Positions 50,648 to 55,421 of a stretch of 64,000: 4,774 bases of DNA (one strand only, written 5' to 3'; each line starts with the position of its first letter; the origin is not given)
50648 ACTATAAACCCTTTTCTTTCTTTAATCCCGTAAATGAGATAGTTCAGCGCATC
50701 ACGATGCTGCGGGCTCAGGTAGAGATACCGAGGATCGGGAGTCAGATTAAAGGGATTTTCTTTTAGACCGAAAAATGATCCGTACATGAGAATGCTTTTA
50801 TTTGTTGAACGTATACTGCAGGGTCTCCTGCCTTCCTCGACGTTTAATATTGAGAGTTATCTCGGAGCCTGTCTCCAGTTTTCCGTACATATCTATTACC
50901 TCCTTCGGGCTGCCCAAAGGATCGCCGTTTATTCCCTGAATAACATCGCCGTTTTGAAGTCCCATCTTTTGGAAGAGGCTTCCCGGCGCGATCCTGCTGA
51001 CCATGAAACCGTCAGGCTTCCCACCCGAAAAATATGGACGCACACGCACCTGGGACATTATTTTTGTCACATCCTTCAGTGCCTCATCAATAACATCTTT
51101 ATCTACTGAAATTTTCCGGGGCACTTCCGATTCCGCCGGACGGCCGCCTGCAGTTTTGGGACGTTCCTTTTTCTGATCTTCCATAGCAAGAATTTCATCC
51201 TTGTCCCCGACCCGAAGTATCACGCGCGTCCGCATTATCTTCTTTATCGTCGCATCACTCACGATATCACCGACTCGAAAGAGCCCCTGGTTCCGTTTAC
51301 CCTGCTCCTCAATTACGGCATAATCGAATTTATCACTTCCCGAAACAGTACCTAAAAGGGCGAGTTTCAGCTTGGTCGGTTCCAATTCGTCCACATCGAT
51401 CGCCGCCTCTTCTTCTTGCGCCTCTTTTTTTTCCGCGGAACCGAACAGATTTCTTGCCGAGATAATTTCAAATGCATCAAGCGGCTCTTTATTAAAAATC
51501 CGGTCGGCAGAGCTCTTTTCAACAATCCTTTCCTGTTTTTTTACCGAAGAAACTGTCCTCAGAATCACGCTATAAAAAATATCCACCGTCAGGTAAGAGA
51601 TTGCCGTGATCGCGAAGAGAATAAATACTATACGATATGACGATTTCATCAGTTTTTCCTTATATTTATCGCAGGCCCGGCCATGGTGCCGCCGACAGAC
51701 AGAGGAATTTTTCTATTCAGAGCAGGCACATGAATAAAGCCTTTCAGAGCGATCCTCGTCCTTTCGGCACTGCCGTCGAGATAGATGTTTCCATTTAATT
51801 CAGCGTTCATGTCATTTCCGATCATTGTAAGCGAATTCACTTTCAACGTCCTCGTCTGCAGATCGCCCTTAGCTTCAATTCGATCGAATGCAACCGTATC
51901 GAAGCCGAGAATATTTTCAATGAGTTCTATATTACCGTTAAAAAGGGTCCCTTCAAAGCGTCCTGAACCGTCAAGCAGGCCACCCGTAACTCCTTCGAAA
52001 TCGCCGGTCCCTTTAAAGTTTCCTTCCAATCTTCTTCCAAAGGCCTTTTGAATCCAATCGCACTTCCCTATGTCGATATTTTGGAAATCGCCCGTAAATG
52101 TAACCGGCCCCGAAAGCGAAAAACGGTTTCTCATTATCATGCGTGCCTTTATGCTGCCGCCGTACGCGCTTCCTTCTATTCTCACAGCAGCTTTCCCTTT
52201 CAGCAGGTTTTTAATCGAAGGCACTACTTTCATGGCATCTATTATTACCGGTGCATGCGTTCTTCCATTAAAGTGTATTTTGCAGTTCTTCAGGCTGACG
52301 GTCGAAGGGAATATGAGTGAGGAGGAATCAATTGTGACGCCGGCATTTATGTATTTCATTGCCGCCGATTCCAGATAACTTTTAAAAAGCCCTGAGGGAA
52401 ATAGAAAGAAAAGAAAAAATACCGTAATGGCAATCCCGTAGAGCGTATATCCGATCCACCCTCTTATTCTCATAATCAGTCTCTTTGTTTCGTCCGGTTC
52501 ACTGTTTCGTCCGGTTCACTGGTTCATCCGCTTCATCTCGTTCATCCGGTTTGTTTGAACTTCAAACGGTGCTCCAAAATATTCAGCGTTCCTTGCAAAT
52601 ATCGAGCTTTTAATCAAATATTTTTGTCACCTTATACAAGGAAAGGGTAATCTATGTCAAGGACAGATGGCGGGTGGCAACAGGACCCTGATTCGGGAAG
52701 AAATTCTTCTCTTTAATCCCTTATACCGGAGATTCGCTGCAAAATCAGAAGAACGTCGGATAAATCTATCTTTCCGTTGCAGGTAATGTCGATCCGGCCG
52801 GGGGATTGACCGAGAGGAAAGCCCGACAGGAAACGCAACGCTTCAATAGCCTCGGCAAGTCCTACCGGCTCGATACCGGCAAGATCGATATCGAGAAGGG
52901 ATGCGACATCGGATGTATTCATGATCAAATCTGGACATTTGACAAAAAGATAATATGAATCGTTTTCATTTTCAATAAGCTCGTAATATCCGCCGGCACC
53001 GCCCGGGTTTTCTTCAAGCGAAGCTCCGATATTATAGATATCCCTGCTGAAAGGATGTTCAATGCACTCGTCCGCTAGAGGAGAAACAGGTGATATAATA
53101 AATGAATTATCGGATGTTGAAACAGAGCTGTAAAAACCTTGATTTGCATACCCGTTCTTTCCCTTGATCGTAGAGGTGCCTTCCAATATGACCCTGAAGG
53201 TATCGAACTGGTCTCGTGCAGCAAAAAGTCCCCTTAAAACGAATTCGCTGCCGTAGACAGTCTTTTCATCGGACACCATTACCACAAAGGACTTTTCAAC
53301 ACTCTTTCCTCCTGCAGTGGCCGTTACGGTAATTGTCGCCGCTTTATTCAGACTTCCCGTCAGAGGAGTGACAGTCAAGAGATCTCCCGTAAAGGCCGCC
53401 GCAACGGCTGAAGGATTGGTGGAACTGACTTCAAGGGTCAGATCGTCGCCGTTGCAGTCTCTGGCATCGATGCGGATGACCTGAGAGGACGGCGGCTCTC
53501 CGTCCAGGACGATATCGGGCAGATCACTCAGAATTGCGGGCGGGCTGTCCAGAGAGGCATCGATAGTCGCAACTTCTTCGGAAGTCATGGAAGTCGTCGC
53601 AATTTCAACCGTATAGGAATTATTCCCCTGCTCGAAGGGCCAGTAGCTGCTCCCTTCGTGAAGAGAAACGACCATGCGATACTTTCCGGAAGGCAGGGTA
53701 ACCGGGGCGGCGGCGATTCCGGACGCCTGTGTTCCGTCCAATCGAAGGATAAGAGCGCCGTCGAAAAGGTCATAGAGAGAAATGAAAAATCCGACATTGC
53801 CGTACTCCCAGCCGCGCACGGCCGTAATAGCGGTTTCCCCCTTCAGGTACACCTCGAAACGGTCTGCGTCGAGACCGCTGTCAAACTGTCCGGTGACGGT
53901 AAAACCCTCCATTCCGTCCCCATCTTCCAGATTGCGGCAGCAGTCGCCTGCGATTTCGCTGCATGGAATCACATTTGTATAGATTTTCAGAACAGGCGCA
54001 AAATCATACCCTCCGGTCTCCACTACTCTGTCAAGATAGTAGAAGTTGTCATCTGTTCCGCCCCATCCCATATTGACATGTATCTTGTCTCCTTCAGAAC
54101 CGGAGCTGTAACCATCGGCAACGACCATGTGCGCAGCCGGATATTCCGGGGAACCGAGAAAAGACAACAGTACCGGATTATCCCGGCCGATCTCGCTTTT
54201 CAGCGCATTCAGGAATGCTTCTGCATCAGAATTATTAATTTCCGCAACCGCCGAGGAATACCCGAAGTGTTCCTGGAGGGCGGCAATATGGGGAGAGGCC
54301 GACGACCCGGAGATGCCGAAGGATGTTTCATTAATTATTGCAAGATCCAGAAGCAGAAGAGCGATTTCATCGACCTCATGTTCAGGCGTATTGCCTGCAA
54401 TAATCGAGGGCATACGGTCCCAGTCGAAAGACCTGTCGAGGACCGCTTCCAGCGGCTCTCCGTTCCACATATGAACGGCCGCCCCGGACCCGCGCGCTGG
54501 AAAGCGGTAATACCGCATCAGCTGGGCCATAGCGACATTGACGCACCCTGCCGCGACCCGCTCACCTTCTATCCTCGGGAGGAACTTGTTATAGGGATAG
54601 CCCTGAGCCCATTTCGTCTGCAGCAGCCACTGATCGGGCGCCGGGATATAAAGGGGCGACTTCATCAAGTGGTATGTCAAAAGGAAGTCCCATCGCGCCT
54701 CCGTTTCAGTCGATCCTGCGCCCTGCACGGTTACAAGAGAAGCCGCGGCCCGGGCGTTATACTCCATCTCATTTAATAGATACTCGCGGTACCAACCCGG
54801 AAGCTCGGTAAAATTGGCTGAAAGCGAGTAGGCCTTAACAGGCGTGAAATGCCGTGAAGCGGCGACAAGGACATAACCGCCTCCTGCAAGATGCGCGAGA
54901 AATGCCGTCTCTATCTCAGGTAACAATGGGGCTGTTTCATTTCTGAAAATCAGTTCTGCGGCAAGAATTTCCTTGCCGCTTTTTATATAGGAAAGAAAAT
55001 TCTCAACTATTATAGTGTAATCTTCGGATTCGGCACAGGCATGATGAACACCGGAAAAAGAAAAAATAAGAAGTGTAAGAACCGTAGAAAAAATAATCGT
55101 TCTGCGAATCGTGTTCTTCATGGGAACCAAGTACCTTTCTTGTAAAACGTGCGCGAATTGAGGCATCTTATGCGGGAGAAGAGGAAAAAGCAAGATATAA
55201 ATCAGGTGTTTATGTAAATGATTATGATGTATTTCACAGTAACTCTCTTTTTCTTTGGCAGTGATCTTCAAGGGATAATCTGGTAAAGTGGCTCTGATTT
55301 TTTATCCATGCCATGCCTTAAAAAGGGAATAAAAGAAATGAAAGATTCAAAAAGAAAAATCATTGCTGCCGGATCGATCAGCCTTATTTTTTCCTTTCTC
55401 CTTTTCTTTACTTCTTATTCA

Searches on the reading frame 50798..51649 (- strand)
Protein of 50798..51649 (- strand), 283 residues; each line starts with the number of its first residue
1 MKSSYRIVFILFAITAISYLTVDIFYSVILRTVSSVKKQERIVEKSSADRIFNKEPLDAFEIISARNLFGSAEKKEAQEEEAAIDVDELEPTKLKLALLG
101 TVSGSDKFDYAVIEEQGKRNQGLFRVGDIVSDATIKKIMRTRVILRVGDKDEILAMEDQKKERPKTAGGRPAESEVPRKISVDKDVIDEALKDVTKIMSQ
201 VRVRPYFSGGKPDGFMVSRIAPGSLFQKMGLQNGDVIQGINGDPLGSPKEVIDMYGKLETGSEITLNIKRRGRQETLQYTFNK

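Call 8: search_protein_families(library=pfam, proteins=[window:50798-51649:-], max_evalue=0.01)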
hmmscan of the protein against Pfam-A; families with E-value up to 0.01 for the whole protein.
window:50798-51649:- (283 aa): 4 families
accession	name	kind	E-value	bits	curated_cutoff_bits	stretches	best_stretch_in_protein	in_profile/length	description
PF11356.14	T2SSC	-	1.3e-15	57.9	27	1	13-155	3-140/141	Type II secretion system protein C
PF13180.12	PDZ_2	-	2.9e-08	34.3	27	1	214-278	13-77/80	PDZ domain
PF17820.7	PDZ_6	-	2.2e-07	31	27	1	217-269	2-53/54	PDZ domain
PF00595.29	PDZ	-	1.9e-05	25.4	23.2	1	212-249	21-61/81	PDZ domain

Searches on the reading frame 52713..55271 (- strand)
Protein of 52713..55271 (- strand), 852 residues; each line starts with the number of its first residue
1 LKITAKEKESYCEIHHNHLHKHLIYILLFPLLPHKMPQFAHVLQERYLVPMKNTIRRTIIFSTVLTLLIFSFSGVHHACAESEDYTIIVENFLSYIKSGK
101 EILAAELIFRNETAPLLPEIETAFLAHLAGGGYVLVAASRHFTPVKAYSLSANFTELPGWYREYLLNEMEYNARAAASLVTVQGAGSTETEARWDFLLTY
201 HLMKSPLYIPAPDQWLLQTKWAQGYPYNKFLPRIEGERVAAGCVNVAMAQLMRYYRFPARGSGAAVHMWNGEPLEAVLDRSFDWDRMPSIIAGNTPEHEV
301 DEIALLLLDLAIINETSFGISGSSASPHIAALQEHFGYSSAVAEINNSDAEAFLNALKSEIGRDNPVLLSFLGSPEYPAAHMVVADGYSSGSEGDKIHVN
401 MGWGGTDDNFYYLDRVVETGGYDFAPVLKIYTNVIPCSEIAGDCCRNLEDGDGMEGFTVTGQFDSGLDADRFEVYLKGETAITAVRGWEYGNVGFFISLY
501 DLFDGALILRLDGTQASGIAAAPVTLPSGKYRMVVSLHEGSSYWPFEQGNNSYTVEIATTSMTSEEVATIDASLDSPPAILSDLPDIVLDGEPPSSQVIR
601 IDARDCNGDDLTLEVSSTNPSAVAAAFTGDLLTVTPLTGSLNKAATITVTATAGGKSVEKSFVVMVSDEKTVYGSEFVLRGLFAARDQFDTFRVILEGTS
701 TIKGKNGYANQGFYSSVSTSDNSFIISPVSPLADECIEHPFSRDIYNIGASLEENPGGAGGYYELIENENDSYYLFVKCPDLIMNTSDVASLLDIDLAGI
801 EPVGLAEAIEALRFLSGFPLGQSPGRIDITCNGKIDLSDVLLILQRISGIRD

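Call 8: search_protein_families(library=pfam, proteins=[window:52713-55271:-], max_evalue=0.01)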
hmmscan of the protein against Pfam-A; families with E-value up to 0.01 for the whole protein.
window:52713-55271:- (852 aa): 1 family
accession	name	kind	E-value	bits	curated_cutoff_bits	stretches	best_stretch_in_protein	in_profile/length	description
PF01640.23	Peptidase_C10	-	2.6e-39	135.9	26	1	221-411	1-194/194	Peptidase C10 family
